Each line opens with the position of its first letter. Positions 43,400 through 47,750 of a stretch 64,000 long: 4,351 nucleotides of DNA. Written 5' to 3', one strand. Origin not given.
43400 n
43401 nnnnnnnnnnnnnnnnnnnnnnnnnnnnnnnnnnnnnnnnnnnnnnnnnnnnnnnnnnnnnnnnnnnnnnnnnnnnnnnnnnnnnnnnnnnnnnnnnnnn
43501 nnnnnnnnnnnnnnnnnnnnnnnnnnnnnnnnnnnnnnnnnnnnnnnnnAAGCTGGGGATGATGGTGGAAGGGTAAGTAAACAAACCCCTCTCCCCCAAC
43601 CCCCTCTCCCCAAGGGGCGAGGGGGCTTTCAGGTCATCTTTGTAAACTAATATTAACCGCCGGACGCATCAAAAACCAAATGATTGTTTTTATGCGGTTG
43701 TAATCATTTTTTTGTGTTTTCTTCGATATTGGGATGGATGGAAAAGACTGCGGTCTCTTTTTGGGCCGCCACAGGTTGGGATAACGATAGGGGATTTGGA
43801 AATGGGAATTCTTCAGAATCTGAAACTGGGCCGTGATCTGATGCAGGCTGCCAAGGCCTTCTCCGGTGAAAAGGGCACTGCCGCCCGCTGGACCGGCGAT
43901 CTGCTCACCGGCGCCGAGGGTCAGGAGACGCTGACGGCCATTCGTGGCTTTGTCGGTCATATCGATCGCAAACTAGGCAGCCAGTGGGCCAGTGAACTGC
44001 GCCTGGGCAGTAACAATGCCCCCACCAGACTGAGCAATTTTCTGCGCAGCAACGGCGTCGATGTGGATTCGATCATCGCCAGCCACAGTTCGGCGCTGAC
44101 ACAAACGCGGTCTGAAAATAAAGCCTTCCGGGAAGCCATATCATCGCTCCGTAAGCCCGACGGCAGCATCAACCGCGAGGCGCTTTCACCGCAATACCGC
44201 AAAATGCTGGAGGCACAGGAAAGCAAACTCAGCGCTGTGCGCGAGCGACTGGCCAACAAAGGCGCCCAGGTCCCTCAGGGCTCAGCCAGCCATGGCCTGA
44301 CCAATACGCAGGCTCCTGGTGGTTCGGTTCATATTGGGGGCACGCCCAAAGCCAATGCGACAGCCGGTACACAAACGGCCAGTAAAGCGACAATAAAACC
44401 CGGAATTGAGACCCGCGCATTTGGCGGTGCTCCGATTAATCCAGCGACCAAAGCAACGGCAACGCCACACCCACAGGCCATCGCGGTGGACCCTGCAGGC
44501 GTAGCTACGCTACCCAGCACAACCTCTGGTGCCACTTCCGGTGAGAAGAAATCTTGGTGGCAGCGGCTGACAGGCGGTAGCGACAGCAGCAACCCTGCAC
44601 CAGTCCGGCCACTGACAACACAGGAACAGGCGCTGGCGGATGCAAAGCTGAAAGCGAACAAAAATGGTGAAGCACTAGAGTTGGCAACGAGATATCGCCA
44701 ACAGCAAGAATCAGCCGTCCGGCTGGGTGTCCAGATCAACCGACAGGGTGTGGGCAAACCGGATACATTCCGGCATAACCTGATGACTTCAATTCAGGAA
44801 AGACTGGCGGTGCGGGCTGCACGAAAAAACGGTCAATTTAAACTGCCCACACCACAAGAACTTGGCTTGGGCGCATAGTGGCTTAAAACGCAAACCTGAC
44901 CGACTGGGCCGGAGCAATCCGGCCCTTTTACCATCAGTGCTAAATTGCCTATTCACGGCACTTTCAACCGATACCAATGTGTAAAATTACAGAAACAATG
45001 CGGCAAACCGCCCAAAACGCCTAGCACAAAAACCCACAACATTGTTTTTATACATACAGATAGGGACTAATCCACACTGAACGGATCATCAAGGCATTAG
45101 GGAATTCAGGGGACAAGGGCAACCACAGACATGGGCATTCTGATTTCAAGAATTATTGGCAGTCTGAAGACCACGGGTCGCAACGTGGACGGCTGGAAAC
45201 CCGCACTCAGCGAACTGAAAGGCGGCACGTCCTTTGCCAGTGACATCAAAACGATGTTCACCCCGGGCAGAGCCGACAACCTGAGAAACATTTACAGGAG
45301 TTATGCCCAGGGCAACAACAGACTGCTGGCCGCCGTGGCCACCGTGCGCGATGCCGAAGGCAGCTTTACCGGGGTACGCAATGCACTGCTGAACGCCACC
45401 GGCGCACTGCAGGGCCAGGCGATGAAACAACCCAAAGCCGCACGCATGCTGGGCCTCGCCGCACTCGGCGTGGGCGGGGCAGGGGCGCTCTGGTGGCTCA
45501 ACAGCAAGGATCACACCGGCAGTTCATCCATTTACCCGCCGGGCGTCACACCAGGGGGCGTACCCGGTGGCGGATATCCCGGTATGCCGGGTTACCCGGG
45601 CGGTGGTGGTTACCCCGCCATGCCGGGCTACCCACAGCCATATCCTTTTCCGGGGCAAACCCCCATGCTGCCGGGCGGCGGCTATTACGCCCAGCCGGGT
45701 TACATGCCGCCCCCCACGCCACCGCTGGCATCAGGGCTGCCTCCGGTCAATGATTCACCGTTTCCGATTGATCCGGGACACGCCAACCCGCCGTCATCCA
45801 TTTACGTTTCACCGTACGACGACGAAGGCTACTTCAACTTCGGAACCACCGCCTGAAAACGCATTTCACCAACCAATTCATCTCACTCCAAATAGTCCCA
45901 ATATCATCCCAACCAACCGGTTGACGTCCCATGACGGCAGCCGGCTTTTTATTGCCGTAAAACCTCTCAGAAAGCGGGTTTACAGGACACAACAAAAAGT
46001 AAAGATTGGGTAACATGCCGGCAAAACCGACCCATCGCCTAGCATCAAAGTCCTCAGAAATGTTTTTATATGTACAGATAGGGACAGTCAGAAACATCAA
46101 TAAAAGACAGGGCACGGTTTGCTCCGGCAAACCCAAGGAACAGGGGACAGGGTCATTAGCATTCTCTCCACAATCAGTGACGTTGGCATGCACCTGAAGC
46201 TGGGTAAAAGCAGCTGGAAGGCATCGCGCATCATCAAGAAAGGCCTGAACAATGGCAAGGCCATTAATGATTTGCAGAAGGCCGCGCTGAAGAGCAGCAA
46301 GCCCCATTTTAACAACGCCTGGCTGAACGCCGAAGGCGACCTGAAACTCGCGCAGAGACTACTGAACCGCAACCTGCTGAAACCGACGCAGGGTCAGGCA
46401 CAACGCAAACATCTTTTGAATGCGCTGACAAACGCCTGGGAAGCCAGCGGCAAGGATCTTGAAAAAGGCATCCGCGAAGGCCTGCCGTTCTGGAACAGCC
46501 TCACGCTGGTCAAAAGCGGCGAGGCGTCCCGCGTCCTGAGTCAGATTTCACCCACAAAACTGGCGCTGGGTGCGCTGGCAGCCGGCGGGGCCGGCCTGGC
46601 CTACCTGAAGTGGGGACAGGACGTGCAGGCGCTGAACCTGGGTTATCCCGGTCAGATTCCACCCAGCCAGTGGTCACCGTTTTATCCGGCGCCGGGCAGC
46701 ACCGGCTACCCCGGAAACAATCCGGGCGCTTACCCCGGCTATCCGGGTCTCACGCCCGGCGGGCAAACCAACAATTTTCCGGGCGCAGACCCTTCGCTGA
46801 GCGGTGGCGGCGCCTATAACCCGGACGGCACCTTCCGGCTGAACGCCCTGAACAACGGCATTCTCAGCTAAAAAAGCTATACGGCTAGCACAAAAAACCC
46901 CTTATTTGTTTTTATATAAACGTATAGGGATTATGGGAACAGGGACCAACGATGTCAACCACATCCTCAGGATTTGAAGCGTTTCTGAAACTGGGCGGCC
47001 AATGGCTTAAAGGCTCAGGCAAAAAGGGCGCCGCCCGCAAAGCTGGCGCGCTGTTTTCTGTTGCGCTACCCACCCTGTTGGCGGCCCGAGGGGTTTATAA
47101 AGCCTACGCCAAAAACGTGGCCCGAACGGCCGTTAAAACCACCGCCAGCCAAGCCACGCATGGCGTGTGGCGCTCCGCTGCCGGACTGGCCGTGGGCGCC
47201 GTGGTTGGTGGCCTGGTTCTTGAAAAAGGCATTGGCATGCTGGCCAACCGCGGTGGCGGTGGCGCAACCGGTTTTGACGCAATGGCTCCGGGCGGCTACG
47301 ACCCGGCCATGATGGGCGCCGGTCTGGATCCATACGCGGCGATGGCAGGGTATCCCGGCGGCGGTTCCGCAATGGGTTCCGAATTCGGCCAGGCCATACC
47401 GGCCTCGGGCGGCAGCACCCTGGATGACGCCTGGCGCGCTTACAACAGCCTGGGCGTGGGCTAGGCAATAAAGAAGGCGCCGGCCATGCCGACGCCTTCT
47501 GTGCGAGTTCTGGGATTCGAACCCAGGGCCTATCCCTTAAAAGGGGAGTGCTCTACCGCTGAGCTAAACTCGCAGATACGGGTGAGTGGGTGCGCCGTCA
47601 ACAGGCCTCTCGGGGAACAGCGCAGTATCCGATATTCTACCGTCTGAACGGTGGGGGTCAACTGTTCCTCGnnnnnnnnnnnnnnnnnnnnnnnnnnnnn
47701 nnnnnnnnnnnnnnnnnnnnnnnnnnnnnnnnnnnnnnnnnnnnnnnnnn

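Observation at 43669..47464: Tandem array of four co-regulated low-complexity Gly/Pro/Tyr-rich paralogs with conserved promoter and leader, ending at tRNA-Lys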

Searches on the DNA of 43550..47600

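Call 68: search_rna_families(source=window, start=43550, end=47600, threshold=evalue, max_evalue=1)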
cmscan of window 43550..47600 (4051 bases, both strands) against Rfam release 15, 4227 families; matches with E-value up to 1: 3.
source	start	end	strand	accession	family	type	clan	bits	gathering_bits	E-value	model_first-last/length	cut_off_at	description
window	47502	47573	-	RF00005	tRNA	Gene; tRNA;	CL00001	73.3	29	2.4e-15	1-71/71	no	tRNA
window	47501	47573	+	RF04354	Plastid-ycf2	Cis-reg;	-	21.7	65.7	0.41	1-75/75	no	Plastid-ycf2 5UTR RNA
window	43592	43633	+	RF00767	mir-150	Gene; miRNA;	-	21.5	55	0.56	1-82/82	no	mir-150 microRNA precursor family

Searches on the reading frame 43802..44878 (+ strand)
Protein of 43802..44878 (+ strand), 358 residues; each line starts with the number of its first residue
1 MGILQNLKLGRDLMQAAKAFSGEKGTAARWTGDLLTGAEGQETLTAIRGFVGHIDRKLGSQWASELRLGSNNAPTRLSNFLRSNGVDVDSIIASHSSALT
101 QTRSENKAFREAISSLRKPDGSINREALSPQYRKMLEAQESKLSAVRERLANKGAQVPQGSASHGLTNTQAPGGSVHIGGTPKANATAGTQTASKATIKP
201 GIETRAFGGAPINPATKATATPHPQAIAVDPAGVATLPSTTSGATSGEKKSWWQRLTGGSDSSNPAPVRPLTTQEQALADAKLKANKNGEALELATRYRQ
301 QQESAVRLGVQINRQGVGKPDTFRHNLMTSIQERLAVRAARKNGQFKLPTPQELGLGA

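Call 5: search_protein_families(library=pfam, proteins=[window:43802-44878:+], max_evalue=1)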
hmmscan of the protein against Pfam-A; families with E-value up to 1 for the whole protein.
window:43802-44878:+ (358 aa): 0 families

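Call 29: find_homologous_proteins(query=window:43802-44878:+, max_evalue=0.01)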
Query window:43802-44878:+ (358 aa): 2 proteins with E <= 0.01 among 8000 candidates.
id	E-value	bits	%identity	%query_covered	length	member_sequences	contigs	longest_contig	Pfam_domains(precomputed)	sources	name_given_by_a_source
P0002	4.7e-226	767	100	100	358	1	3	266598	-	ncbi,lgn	ncbi:MAG: hypothetical protein AB7P76_07950 [Candidatus Melainabacteria bacterium]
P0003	9.6e-91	322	55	86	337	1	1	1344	-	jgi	-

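Call 31: find_encoding_contigs(protein=P0003, flank=5000)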
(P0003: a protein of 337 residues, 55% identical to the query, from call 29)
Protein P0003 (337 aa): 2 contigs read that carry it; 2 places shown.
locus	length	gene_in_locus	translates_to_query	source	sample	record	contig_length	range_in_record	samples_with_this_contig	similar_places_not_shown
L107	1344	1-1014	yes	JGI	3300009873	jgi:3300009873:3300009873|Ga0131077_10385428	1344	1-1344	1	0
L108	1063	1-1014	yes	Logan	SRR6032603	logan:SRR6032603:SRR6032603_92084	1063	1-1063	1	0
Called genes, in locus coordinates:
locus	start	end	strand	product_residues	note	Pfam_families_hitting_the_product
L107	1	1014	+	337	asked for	?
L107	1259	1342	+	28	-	?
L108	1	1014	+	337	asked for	?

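Call 57: search_protein_families(library=ncbifam, proteins=[window:43802-44878:+], max_evalue=1)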
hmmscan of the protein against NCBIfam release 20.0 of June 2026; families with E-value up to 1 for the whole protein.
window:43802-44878:+ (358 aa): 1 family
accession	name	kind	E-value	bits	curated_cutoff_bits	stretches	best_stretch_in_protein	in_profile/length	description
NF006612.0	PRK09174.1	equivalog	0.21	11.2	183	1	87-149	102-164/204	F0F1 ATP synthase subunit B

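Call 58: search_protein_families(library=phrogs, proteins=[window:43802-44878:+], max_evalue=0.1)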
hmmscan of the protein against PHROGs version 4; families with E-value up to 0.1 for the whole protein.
window:43802-44878:+ (358 aa): 0 families

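Call 60: search_solved_structures(query=window:43802-44878:+, max_evalue=1)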
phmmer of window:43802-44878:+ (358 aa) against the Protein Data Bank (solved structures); distinct sequences matched with E-value up to 1: 3.
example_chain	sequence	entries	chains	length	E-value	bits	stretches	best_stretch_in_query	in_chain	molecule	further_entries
5wez_B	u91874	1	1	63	0.39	13.1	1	160-221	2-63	Translocated intimin receptor Tir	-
7zcg_B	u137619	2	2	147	0.64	12.4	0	99-153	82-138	Charged multivesicular body protein 2a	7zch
9cap_A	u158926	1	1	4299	0.79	12.1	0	39-198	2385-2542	Bridge-like lipid transfer protein family member 1 C-terminal domain-containing protein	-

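Call 66: predict_structure(alignment_id=A5)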
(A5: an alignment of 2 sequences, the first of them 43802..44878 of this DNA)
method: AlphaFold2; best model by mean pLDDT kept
length: 358 residues; sequences in the alignment: 2
mean_pLDDT: 42.4   pTM: 0.22
mean pLDDT of the five models: 42.4, 42.0, 41.6, 40.8, 40.7
residues with pLDDT >= 90: 0; 70-90: 14; 50-70: 64; < 50: 280
segments of 3 or more residues with pLDDT < 50: 1-73, 83-86, 94-103, 154-271, 294-341, 348-358
pLDDT, mean of each block of 10 residues (from residue 1): 36 43 37 40 42 38 44 50 51 44 56 68 71 68 53 44 33 28 28 29 28 31 34 36 36 39 38 50 50 46 36 37 37 40 48 41
secondary structure, 60 per line:
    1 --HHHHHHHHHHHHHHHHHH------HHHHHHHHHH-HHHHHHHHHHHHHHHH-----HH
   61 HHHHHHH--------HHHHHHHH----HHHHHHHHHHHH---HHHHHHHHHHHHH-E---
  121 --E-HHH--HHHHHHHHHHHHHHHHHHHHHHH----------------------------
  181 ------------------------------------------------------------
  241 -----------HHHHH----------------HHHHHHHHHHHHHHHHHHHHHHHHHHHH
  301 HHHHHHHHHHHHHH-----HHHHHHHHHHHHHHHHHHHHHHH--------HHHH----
elements in order: H3-20 H27-36 H38-53 H59-67 H76-83 H88-99 H103-115 H130-152 H252-256 H273-314 H320-342 H351-354

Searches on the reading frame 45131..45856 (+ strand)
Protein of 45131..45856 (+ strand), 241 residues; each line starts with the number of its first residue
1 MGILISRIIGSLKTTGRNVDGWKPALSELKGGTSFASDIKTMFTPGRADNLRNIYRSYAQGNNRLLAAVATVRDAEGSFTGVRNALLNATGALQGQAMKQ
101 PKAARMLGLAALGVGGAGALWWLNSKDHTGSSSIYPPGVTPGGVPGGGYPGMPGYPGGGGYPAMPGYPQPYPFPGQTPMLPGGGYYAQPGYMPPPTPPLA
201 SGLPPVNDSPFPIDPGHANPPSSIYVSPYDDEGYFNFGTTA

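Call 5: search_protein_families(library=pfam, proteins=[window:45131-45856:+], max_evalue=1)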
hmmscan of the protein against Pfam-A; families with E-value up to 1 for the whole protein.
window:45131-45856:+ (241 aa): 1 family
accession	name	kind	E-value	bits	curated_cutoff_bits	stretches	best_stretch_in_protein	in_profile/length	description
PF19053.6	EccD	-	0.16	11.3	30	1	75-125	29-79/339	EccD-like transmembrane domain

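Call 14: find_homologous_proteins(query=window:45131-45856:+, max_evalue=0.01)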
Query window:45131-45856:+ (241 aa): 1 proteins with E <= 0.01 among 7847 candidates.
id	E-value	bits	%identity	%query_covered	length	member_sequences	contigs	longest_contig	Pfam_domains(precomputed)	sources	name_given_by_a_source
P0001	9.3e-157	539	100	100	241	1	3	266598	-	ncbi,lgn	ncbi:MAG: hypothetical protein AB7P76_07945 [Candidatus Melainabacteria bacterium]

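Call 19: find_encoding_contigs(protein=P0001, flank=10000, max_places=6)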
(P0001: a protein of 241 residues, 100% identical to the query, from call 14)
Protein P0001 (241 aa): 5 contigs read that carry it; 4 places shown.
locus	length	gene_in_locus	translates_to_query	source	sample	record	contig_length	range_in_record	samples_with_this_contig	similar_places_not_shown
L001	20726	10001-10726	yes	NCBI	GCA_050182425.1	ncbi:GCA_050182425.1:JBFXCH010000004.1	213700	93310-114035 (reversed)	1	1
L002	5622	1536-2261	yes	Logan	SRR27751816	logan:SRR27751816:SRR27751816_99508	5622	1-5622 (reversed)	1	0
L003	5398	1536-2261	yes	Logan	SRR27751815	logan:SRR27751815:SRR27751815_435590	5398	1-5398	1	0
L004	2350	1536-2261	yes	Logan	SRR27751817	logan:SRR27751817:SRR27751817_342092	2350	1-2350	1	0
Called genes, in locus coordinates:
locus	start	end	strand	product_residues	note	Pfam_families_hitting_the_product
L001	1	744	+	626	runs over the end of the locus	PF02384:N6_Mtase, PF01170:UPF0020 (weak), PF13847:Methyltransf_31 (weak), PF07669:Eco57I, PF22837:M_Eco57I_C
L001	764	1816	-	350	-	-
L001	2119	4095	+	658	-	PF00795:CN_hydrolase, PF02540:NAD_synthase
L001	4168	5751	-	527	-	PF01293:PEPCK_ATP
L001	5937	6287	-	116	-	PF00460:Flg_bb_rod (weak), PF06429:Flg_bbr_C (weak)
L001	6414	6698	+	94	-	-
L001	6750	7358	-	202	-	-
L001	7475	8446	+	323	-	PF04055:Radical_SAM, PF06968:BATS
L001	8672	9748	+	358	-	-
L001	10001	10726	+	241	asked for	-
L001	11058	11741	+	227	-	-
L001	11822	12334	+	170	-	-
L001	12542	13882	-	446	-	PF00709:Adenylsucc_synt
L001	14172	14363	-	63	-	-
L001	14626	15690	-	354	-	PF08240:ADH_N, PF16912:Glu_dehyd_C (weak), PF00107:ADH_zinc_N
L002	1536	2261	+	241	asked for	-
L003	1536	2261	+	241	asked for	-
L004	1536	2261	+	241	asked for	-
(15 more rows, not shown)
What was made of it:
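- Checked: bioB lies upstream (Radical_SAM + BATS, call 19).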

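Call 36: search_protein_representatives(protein=window:45131-45856:+)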
Query: 241 residues. Proteins with E-value up to 0.001 (for the whole library): 1; up to 1e-10: 1; up to 1e-30: 1. The best 1 are listed.
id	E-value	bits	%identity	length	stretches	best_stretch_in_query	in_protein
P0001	3.0e-157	538.5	100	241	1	1-241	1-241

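Call 55: predict_structure(protein=window:45131-45856:+)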
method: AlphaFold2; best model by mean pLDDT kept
length: 241 residues; sequences in the alignment: 1
mean_pLDDT: 44.2   pTM: 0.24
mean pLDDT of the five models: 44.2, 40.6, 39.5, 36.0, 35.1
residues with pLDDT >= 90: 0; 70-90: 1; 50-70: 49; < 50: 191
segments of 3 or more residues with pLDDT < 50: 1-83, 94-107, 119-168, 170-192, 206-211, 213-215, 221-225, 239-241
pLDDT, mean of each block of 10 residues (from residue 1): 42 38 41 38 31 35 40 41 52 48 48 54 40 38 40 40 45 45 43 53 51 49 54 56 39
secondary structure, 60 per line:
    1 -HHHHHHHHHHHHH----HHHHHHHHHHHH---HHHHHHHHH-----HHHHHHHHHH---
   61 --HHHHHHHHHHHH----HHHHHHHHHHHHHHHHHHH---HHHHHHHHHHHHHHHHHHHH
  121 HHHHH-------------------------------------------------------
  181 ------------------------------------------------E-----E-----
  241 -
elements in order: H2-14 H19-30 H34-42 H48-57 H63-74 H79-97 H101-125
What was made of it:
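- Both AlphaFold models are unusable, with pLDDT 44 and 42 (calls 55, 66).
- Tried and rejected: Gene 2 (single sequence) and gene 1 (2-sequence alignment) gave pLDDT 44 and 42 (calls 55, 66).
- Helices are predicted up to residue 125, followed by coil (call 55).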

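Call 57: search_protein_families(library=ncbifam, proteins=[window:45131-45856:+], max_evalue=1)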
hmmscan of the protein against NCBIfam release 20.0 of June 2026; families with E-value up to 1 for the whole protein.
window:45131-45856:+ (241 aa): 0 families

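Call 58: search_protein_families(library=phrogs, proteins=[window:45131-45856:+], max_evalue=0.1)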
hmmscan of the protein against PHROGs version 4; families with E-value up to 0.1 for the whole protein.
window:45131-45856:+ (241 aa): 0 families

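Call 59: search_solved_structures(query=window:45131-45856:+, max_evalue=1)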
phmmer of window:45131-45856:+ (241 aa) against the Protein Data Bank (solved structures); distinct sequences matched with E-value up to 1: 3.
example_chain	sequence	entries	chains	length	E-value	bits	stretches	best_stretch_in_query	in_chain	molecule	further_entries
8pof_A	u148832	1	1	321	0.046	16.7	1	33-133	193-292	Putative glycosyl hydrolase family7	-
5hkf_A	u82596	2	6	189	0.45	13.4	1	60-114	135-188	Orotate phosphoribosyltransferase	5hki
5hkl_A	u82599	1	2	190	0.46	13.4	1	60-114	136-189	Orotate phosphoribosyltransferase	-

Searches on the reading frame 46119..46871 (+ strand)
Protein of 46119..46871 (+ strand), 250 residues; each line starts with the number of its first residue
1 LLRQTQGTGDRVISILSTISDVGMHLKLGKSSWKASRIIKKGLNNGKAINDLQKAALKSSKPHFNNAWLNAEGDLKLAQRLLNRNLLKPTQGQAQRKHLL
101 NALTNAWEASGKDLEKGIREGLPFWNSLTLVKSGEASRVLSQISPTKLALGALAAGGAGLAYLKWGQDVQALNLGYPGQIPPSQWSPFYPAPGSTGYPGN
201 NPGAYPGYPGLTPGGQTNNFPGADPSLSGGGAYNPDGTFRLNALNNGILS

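Call 5: search_protein_families(library=pfam, proteins=[window:46119-46871:+], max_evalue=1)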
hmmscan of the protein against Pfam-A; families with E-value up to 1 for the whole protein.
window:46119-46871:+ (250 aa): 1 family
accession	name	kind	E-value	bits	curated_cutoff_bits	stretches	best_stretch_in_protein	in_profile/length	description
PF13949.11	ALIX_LYPXL_bnd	-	0.086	12.5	30.8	1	79-129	226-275/295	ALIX V-shaped domain binding to HIV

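Call 47: find_homologous_proteins(query=window:46119-46871:+, max_evalue=0.01)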
Query window:46119-46871:+ (250 aa): 1 proteins with E <= 0.01 among 2287 candidates.
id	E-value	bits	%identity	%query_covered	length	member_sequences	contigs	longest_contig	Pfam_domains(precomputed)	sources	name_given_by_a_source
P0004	4.6e-146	503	100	91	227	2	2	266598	-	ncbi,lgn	ncbi:MAG: hypothetical protein AB7P76_07940 [Candidatus Melainabacteria bacterium]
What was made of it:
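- Checked: The candidates are TTG 46119, in-frame ATT 46155/46161 (which aligns with the MGIL start of gene 2), or ATG 46188 (NCBI's call, 227 aa; calls 19, 47).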

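Call 57: search_protein_families(library=ncbifam, proteins=[window:46119-46871:+], max_evalue=1)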
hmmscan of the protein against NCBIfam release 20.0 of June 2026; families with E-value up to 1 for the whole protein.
window:46119-46871:+ (250 aa): 1 family
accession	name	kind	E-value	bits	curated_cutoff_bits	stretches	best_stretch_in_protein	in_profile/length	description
TIGR00516.1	acpS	equivalog_domain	0.0071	16.6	59.8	1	75-149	24-99/125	holo-ACP synthase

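Call 58: search_protein_families(library=phrogs, proteins=[window:46119-46871:+], max_evalue=0.1)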
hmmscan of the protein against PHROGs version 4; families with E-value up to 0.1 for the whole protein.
window:46119-46871:+ (250 aa): 0 families

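Call 61: search_solved_structures(query=window:46119-46871:+, max_evalue=1)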
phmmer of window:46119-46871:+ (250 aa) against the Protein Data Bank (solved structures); distinct sequences matched with E-value up to 1: 1.
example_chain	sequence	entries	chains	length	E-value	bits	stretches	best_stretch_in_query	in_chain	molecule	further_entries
2f6g_A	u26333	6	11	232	0.88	12.2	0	139-191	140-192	HTH-type transcriptional regulator benM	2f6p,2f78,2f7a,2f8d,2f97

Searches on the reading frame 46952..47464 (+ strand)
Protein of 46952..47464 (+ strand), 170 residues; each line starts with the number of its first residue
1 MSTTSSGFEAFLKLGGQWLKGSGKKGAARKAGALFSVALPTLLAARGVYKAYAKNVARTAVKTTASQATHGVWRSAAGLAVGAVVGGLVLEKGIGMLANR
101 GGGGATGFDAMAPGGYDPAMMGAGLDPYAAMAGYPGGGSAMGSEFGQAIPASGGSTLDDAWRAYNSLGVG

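Call 5: search_protein_families(library=pfam, proteins=[window:46952-47464:+], max_evalue=1)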
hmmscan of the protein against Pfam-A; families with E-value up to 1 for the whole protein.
window:46952-47464:+ (170 aa): 0 families

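Call 57: search_protein_families(library=ncbifam, proteins=[window:46952-47464:+], max_evalue=1)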
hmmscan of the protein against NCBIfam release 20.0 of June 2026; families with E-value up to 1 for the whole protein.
window:46952-47464:+ (170 aa): 0 families

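Call 58: search_protein_families(library=phrogs, proteins=[window:46952-47464:+], max_evalue=0.1)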
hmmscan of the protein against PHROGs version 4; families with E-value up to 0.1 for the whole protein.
window:46952-47464:+ (170 aa): 0 families

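Call 62: search_solved_structures(query=window:46952-47464:+, max_evalue=1)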
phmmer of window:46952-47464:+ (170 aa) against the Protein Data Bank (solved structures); distinct sequences matched with E-value up to 1: 1.
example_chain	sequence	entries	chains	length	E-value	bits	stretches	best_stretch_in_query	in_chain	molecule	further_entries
5i8l_A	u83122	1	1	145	0.004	20.7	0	100-120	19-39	Lysozyme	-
